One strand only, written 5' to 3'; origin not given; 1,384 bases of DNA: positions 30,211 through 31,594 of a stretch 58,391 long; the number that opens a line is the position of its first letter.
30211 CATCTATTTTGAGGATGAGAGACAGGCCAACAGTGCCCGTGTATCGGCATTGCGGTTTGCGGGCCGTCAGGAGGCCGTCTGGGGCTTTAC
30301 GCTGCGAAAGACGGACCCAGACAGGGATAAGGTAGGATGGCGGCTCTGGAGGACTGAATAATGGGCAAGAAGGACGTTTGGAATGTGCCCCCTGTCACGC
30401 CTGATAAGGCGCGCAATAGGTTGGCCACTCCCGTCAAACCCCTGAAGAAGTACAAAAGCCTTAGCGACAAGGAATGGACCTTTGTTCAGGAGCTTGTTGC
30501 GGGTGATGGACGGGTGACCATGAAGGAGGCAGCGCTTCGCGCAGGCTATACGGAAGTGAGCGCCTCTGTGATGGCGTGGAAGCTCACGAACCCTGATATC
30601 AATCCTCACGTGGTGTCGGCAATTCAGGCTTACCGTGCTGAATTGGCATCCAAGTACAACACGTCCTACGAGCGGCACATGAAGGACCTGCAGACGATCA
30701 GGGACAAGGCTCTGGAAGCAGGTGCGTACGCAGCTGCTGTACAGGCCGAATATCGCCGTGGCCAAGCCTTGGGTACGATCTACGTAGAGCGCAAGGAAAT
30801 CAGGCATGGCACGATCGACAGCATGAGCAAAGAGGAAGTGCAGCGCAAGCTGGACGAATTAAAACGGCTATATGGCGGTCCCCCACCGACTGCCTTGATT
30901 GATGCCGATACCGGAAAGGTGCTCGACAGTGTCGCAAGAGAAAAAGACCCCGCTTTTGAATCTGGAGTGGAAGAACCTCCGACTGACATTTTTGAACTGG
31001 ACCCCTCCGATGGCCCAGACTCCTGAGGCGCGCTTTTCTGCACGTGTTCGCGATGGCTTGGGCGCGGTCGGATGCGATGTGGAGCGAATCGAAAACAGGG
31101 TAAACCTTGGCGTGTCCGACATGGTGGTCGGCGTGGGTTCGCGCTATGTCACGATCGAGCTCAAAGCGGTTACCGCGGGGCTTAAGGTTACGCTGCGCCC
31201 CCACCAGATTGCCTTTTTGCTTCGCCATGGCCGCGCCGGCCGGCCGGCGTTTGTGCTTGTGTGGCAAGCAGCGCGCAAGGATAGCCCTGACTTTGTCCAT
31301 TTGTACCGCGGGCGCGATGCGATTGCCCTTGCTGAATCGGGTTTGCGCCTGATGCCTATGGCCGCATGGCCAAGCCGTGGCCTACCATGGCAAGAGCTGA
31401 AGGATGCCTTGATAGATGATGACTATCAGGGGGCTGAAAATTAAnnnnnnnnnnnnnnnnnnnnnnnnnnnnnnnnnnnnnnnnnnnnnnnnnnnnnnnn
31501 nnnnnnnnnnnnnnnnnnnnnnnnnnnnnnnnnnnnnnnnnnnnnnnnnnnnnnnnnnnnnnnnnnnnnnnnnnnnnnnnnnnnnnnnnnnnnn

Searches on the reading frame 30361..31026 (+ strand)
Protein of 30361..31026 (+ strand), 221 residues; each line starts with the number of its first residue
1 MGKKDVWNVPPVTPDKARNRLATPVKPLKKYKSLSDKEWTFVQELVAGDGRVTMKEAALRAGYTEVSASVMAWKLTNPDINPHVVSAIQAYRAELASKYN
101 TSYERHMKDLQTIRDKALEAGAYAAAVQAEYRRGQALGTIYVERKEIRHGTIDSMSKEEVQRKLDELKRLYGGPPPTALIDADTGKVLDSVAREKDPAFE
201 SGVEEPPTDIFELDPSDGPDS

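Call 11: search_protein_families(library=phrogs, proteins=[window:30361-31026:+], max_evalue=0.01)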
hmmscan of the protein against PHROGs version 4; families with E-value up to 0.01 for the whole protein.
window:30361-31026:+ (221 aa): 3 families
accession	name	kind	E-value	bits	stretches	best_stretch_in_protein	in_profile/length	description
phrog_51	-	head and packaging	2.4e-07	31.8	1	25-173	80-213/261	terminase small subunit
phrog_641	-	head and packaging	0.0011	20.5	1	34-109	3-74/162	terminase small subunit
phrog_674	-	unknown function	0.0035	17.7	1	103-198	174-272/312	-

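Call 13: search_dna_similar(query=window:30361-31026:+, collection=phages, mode=protein, max_rows=25, max_evalue=0.001)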
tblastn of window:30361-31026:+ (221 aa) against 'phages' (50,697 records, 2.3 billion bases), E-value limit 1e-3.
Records with a match: 3; places in all: 3; records where one place covers at least 80% of the query: 1.
Best place of each record, by identity: 60-80% 1; <60% 2.
By first word of the organism name: Pelagibacter 2; Phage 1.
By host as written in the record: Candidatus Pelagibacter sp. HTCC1062 2; Gammaproteobacteria 1.
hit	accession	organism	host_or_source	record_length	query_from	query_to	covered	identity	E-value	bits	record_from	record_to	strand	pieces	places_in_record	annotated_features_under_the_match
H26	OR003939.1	Phage DSL-LC04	Gammaproteobacteria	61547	1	190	86%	68.9%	2e-75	252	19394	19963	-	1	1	terminase small subunit | hypothetical protein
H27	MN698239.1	Pelagibacter phage HTVC023P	Candidatus Pelagibacter sp. HTCC1062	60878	20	167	67%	33.5%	4e-10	65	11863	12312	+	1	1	terminase small subunit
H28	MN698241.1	Pelagibacter phage HTVC027P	Candidatus Pelagibacter sp. HTCC1062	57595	32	164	60%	36.8%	3e-14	77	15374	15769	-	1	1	terminase small subunit | hypothetical protein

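Call 15: get_annotated_region(hit=H26, flank=6000)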
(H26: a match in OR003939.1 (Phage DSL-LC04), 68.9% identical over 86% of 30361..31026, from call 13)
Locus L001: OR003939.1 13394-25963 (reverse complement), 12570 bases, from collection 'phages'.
description: Phage DSL-LC04, complete genome.
organism: Phage DSL-LC04 (NCBI taxid 3058958)
taxonomy: Viruses; Duplodnaviria; Heunggongvirae; Uroviricota; Caudoviricetes
host: Gammaproteobacteria; source: water sample of Dishui Lake; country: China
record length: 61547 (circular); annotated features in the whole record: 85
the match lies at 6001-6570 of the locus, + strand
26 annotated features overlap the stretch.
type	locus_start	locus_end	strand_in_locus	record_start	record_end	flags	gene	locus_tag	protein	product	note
CDS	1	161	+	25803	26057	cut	-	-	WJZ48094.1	hypothetical protein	-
CDS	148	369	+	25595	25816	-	-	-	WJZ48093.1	hypothetical protein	-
CDS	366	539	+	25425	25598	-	-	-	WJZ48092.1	hypothetical protein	-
CDS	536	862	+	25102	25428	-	-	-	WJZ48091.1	type VI amidase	Tai4 (type VI amidase)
CDS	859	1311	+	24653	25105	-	-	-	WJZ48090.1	hypothetical protein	-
CDS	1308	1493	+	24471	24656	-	-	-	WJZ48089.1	hypothetical protein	-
CDS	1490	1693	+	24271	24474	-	-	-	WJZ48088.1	hypothetical protein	-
CDS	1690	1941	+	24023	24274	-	-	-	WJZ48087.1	hypothetical protein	-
CDS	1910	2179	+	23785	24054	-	-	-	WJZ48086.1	hypothetical protein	-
CDS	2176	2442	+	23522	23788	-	-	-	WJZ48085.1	hypothetical protein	-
CDS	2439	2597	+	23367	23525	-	-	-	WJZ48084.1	hypothetical protein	-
CDS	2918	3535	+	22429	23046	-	-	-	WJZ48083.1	helix-turn-helix transcriptional regulator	-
CDS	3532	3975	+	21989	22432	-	-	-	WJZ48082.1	hypothetical protein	-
CDS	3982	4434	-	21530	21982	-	-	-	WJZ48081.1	ATP-dependent protease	-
CDS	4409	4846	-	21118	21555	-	-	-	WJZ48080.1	HNH endonuclease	-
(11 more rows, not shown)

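Call 16: get_annotated_region(hit=H27, flank=6000)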
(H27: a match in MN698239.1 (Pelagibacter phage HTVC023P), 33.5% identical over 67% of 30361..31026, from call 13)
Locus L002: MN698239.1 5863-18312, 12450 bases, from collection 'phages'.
description: Pelagibacter phage HTVC023P, complete genome.
organism: Pelagibacter phage HTVC023P (NCBI taxid 2686455)
taxonomy: Viruses; Duplodnaviria; Heunggongvirae; Uroviricota; Caudoviricetes
host: Candidatus Pelagibacter sp. HTCC1062; source: seawater; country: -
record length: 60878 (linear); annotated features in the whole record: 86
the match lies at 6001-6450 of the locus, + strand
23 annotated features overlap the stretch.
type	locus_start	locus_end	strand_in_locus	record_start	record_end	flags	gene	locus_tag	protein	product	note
CDS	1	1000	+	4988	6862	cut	-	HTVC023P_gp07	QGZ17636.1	DNA polymerase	-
CDS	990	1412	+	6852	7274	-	-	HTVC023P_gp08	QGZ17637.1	endonuclease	-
CDS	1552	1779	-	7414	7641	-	-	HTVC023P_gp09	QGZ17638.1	hypothetical protein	-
CDS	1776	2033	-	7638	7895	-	-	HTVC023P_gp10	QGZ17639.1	hypothetical protein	-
CDS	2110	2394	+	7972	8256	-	-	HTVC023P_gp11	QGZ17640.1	hypothetical protein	-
CDS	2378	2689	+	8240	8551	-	-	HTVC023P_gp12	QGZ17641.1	hypothetical protein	-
CDS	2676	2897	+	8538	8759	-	-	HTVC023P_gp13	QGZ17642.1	hypothetical protein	-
CDS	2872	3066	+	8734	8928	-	-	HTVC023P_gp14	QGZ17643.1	hypothetical protein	-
CDS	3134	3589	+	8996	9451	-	-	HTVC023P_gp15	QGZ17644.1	hypothetical protein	-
CDS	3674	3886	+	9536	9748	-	-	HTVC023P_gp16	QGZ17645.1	hypothetical protein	-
CDS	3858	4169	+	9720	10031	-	-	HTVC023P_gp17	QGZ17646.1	hypothetical protein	-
CDS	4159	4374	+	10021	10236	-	-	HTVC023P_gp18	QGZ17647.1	hypothetical protein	-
CDS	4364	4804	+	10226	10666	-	-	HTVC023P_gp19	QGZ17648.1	hypothetical protein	-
CDS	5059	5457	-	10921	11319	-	-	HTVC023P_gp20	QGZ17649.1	hypothetical protein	-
CDS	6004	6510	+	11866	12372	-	-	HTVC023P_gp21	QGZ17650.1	terminase small subunit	-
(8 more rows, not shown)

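Call 24: find_related_loci(query=window:30361-31026:+, collection=viral_contigs, flank=4000)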
Query window:30361-31026:+ (221 aa) in viral_contigs; peptide patterns used: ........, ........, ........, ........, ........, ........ (x = any residue, [..] = any of these).
600 stretches matched a pattern (row limit reached: there are more); 595 encode a relative of the query (tblastn E <= 1e-3); the best 80 are kept; 80 distinct loci.
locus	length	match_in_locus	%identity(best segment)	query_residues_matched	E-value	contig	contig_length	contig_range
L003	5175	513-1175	99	1-221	8e-148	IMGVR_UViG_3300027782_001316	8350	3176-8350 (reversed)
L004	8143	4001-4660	82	1-221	4e-119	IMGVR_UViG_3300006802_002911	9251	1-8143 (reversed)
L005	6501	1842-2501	80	1-221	2e-117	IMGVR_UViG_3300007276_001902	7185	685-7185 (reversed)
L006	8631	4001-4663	78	1-220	3e-113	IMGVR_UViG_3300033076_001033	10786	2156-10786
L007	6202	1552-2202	83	1-217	1e-110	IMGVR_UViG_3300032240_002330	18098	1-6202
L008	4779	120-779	81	1-220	1e-110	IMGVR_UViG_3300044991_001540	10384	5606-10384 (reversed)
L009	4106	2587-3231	82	1-214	6e-112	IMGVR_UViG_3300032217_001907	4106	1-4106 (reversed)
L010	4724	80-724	82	1-214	1e-110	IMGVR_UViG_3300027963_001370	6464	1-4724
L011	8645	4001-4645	82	1-214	2e-110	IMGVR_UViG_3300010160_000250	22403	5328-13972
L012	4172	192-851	81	1-220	2e-111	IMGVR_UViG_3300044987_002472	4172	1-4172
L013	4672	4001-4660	81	1-220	2e-110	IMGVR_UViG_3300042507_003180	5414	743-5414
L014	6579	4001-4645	82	1-214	2e-110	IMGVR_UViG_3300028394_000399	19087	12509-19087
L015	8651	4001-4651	82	1-217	3e-110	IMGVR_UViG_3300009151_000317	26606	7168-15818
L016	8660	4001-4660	81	1-220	2e-110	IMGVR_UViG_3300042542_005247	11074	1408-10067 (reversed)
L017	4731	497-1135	82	1-212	2e-110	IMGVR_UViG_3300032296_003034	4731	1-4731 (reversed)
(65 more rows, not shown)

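Call 42: get_annotated_region(hit=H28, flank=7000)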
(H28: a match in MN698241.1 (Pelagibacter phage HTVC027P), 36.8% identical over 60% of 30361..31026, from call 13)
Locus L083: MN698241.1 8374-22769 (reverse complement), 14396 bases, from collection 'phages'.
description: Pelagibacter phage HTVC027P, complete genome.
organism: Pelagibacter phage HTVC027P (NCBI taxid 2686457)
taxonomy: Viruses; Duplodnaviria; Heunggongvirae; Uroviricota; Caudoviricetes
host: Candidatus Pelagibacter sp. HTCC1062; source: seawater; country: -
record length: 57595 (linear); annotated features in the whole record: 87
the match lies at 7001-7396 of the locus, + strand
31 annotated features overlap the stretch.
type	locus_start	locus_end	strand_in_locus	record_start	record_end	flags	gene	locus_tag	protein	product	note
CDS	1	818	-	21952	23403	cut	-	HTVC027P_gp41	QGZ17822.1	hypothetical protein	-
CDS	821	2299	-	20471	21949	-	-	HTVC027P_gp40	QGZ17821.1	terminase large subunit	-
CDS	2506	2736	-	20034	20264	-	-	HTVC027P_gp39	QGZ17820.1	hypothetical protein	-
CDS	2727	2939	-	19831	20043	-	-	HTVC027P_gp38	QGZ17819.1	hypothetical protein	-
CDS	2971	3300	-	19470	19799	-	-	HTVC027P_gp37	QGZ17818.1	hypothetical protein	-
CDS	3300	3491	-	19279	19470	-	-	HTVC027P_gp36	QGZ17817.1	hypothetical protein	-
CDS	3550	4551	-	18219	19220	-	-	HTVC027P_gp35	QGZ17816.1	hypothetical protein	-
CDS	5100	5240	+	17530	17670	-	-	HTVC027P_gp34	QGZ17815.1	hypothetical protein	-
CDS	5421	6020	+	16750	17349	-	-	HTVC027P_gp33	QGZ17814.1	hypothetical protein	-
CDS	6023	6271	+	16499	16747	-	-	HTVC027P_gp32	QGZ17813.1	hypothetical protein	-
CDS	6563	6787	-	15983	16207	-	-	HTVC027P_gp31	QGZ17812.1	hypothetical protein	-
CDS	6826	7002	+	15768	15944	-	-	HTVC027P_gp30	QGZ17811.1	hypothetical protein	-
CDS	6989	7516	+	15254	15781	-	-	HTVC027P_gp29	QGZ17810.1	terminase small subunit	-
CDS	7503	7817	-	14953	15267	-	-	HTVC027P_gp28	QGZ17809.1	hypothetical protein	-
CDS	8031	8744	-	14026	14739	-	-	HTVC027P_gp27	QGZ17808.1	exonuclease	-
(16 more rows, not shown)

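Call 45: search_protein_families(library=pfam, proteins=[window:30361-31026:+], max_evalue=0.05)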
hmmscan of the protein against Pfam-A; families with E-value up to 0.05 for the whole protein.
window:30361-31026:+ (221 aa): 1 family
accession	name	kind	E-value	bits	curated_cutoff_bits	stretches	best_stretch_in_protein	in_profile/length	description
PF03592.21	Terminase_2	-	0.029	15.4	26.1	0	35-94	2-59/141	Terminase small subunit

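Call 57: search_solved_structures(query=window:30361-31026:+, max_evalue=1)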
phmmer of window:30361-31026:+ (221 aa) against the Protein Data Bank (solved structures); distinct sequences matched with E-value up to 1: 3.
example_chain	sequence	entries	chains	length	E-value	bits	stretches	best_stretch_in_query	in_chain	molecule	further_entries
2cmp_A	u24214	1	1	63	0.36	14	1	31-84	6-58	TERMINASE SMALL SUBUNIT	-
2qz8_A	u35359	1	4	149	0.73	13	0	33-67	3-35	Probable transcriptional regulatory protein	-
6seh_C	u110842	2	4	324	0.74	12.9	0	57-92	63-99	Structure-specific endonuclease subunit SLX1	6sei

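Call 60: search_protein_families(library=ncbifam, proteins=[window:30361-31026:+], max_evalue=0.05)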
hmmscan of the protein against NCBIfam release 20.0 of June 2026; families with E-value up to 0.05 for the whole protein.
window:30361-31026:+ (221 aa): 0 families

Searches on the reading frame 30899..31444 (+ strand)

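Call 11: search_protein_families(library=phrogs, proteins=[window:30899-31444:+], max_evalue=0.01)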
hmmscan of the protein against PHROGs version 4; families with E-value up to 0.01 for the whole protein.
window:30899-31444:+ (181 aa): 3 families
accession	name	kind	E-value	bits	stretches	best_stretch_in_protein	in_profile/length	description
phrog_2165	-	DNA, RNA and nucleotide metabolism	1.1e-12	49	1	42-124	3-92/141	DNA helicase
phrog_93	-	DNA, RNA and nucleotide metabolism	3.4e-06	27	1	36-120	347-428/613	endonuclease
phrog_18152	-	unknown function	0.0033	18.1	1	51-108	20-71/134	-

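Call 22: search_protein_families(library=pfam, proteins=[window:30899-31444:+], max_evalue=0.001)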
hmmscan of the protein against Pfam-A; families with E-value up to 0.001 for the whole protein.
window:30899-31444:+ (181 aa): 0 families
